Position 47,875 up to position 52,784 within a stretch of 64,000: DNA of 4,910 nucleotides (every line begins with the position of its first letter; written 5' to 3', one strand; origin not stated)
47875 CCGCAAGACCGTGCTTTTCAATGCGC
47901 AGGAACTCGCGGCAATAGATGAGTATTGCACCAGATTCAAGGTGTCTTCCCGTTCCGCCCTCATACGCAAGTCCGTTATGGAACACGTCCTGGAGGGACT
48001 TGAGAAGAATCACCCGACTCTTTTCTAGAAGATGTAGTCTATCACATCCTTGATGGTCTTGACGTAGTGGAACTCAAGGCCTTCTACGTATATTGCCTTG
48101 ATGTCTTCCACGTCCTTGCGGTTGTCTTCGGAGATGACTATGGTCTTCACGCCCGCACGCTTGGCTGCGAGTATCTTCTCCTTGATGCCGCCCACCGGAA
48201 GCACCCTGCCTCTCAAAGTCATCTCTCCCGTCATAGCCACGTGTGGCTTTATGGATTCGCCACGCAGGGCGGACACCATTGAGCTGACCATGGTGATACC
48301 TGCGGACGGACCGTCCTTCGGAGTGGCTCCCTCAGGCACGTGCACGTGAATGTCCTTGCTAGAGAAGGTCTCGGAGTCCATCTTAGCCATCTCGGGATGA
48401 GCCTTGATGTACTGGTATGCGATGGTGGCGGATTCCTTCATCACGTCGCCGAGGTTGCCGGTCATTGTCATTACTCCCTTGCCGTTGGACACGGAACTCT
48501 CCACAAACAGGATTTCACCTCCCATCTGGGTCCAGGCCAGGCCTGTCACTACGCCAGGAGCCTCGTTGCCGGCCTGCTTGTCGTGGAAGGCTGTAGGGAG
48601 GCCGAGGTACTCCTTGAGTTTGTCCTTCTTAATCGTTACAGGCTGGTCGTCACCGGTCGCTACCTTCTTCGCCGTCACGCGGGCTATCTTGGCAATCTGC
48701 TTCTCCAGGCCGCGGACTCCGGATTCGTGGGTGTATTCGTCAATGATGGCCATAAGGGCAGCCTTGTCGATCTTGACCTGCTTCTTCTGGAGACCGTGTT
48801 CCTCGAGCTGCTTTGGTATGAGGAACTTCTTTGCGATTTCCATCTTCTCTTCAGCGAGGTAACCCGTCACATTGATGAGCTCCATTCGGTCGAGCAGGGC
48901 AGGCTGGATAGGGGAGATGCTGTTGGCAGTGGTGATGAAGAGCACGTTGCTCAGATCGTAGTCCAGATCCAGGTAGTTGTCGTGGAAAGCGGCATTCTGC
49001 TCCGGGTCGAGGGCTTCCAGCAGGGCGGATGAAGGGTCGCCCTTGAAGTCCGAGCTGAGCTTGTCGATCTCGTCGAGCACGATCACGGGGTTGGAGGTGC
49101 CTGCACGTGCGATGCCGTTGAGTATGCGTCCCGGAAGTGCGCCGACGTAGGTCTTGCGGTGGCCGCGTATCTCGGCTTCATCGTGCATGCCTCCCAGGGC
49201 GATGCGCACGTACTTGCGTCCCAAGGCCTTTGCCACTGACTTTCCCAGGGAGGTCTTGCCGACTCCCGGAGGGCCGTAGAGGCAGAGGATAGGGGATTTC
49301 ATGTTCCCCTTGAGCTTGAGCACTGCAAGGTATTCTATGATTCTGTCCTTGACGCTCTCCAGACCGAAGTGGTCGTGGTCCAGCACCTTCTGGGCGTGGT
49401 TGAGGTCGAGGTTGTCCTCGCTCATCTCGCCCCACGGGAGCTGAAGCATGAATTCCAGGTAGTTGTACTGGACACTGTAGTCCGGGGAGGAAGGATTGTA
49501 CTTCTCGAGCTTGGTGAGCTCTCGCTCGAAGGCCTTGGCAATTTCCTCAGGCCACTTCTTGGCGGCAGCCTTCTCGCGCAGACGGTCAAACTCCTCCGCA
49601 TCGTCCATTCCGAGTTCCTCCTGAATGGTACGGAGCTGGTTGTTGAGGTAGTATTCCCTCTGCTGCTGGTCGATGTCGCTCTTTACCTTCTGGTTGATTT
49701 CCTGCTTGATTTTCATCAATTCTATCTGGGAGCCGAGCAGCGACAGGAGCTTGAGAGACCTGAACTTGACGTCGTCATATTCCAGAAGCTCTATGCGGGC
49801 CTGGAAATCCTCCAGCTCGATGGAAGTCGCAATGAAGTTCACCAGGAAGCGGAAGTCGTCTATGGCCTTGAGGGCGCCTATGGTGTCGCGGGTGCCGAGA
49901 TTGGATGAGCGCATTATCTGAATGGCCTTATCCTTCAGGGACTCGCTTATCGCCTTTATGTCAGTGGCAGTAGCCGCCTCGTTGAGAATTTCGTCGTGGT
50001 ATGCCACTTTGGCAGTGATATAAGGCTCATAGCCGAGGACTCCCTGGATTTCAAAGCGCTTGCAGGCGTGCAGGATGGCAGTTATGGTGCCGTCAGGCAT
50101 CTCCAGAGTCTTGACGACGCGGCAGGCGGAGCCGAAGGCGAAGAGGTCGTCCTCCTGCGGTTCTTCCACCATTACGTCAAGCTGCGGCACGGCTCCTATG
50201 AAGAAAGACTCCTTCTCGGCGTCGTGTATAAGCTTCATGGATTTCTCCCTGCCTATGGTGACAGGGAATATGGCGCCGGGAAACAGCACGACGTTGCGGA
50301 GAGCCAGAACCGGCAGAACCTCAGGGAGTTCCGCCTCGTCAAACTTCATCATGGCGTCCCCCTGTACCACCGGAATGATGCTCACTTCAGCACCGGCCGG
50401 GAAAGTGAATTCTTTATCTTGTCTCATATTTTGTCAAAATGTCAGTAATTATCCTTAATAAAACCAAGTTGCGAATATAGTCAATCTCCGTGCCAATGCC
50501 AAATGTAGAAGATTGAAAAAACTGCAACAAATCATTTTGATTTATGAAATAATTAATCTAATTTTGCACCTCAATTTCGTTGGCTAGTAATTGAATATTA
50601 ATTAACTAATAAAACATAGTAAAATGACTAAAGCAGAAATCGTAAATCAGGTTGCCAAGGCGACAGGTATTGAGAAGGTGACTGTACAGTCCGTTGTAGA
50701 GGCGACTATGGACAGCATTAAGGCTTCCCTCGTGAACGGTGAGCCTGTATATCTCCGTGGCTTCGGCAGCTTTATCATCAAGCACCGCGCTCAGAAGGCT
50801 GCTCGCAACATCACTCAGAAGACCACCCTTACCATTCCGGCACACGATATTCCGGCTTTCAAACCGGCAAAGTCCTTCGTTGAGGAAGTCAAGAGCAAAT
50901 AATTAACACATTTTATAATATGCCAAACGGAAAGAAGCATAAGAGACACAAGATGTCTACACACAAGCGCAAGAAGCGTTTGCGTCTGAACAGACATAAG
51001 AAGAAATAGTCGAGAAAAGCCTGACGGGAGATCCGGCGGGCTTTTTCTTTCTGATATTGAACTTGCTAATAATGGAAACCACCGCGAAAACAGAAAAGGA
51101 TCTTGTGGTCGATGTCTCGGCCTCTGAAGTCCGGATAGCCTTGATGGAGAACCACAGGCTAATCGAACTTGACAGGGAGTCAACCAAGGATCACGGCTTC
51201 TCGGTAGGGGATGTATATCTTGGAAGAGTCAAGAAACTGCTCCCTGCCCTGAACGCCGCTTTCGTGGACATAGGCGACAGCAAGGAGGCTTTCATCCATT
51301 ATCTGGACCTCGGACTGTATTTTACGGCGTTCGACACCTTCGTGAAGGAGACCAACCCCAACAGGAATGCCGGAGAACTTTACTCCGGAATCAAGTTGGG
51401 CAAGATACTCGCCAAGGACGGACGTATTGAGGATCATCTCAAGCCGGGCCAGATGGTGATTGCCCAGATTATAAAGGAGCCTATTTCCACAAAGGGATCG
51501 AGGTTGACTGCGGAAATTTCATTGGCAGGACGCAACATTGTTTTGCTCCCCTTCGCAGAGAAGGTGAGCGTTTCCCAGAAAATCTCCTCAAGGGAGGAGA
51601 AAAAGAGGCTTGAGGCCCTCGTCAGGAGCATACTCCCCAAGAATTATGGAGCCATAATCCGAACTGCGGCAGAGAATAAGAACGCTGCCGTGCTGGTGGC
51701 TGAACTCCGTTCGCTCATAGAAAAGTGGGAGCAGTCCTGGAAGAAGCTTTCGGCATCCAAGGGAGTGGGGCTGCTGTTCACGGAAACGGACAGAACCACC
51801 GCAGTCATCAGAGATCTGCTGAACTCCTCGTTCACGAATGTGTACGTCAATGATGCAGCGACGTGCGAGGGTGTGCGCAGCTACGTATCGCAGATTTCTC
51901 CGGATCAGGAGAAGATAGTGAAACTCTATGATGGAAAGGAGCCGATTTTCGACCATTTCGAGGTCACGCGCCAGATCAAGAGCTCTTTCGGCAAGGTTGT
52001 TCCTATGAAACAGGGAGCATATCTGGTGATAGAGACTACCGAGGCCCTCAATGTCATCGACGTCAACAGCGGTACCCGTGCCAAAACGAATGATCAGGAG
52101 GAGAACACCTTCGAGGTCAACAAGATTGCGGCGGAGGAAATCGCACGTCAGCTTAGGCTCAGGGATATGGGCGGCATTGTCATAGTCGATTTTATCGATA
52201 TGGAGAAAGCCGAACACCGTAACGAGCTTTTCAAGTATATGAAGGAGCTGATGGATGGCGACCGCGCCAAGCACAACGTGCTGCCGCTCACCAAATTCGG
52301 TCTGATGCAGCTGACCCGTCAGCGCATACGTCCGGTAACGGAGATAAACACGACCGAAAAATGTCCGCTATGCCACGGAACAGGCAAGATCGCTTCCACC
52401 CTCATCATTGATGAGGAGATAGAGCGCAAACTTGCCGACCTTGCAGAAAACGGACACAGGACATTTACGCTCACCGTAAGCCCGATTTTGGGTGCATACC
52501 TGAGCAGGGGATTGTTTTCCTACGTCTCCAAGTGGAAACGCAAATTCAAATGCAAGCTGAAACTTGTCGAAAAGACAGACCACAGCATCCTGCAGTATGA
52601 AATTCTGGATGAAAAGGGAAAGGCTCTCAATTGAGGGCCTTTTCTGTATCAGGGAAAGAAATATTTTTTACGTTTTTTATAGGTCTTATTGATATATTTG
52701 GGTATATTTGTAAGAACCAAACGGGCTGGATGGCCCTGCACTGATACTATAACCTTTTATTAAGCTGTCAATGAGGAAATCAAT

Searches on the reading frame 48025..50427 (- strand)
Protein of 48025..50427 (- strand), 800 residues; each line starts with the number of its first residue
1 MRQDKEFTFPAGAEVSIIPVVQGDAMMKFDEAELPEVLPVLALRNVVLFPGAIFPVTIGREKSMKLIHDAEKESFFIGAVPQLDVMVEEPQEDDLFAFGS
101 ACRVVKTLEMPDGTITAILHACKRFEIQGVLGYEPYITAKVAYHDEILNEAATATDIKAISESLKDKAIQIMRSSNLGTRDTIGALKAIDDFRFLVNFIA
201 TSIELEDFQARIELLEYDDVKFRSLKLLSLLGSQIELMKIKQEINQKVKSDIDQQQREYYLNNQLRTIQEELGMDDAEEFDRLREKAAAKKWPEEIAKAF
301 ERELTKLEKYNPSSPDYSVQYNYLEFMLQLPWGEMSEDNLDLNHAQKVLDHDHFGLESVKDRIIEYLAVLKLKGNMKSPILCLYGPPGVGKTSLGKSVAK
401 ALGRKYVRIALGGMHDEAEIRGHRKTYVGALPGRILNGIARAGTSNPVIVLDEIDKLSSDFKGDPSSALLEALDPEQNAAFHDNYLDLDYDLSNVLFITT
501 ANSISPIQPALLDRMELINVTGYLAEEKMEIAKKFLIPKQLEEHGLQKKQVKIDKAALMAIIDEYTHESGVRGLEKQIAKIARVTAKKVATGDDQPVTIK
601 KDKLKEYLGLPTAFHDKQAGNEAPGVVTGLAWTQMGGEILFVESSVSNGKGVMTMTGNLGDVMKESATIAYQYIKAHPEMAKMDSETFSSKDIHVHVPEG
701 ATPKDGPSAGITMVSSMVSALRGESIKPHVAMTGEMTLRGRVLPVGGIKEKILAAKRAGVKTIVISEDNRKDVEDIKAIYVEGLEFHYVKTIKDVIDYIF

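Call 71: search_protein_families(library=pfam, proteins=[window:48025-50427:-], max_evalue=0.00001)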
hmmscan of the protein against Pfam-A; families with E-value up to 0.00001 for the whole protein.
window:48025-50427:- (800 aa): 6 families
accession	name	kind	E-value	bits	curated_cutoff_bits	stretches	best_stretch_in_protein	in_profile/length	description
PF05362.19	Lon_C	-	7.8e-81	271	21.1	1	599-798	2-201/205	Lon protease (S16) C-terminal proteolytic domain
PF02190.22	LON_substr_bdg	-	1.3e-34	120.3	28.7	1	37-231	1-198/200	ATP-dependent protease La (LON) substrate-binding domain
PF00004.35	AAA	-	4.5e-24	85.8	21.2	1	381-518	1-126/131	ATPase family associated with various cellular activities (AAA)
PF22667.2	Lon_lid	-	4.9e-21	74.6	27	1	542-595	1-55/57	Lon protease AAA+ ATPase lid domain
PF07728.20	AAA_5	-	2.3e-10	41.1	22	1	381-515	2-139/139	AAA domain (dynein-related subfamily)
PF13541.12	ChlI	-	3.3e-07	30.7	27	1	642-769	1-121/121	Subunit ChlI of Mg-chelatase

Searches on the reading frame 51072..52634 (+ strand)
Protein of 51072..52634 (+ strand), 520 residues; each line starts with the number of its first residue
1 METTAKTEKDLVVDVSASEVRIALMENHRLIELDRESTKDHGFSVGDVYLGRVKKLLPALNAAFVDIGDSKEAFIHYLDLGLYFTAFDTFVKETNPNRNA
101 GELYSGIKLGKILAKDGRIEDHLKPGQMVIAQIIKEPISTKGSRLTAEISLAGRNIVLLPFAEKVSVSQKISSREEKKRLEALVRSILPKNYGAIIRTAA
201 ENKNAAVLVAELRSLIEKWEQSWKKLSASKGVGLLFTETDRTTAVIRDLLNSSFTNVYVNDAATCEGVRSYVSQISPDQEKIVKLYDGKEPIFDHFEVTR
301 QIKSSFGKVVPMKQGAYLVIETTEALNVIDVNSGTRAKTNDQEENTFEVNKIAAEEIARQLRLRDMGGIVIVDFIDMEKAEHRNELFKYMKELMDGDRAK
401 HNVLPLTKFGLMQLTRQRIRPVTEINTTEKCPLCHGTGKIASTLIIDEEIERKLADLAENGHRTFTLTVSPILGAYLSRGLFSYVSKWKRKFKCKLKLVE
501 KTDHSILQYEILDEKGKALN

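Call 72: search_protein_families(library=pfam, proteins=[window:51072-52634:+], max_evalue=0.00001)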
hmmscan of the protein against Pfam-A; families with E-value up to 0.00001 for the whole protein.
window:51072-52634:+ (520 aa): 1 family
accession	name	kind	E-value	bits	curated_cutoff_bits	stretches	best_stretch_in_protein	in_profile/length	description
PF10150.14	RNase_E_G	-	1.4e-95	320.2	25.5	1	150-418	1-269/270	Ribonuclease E/G family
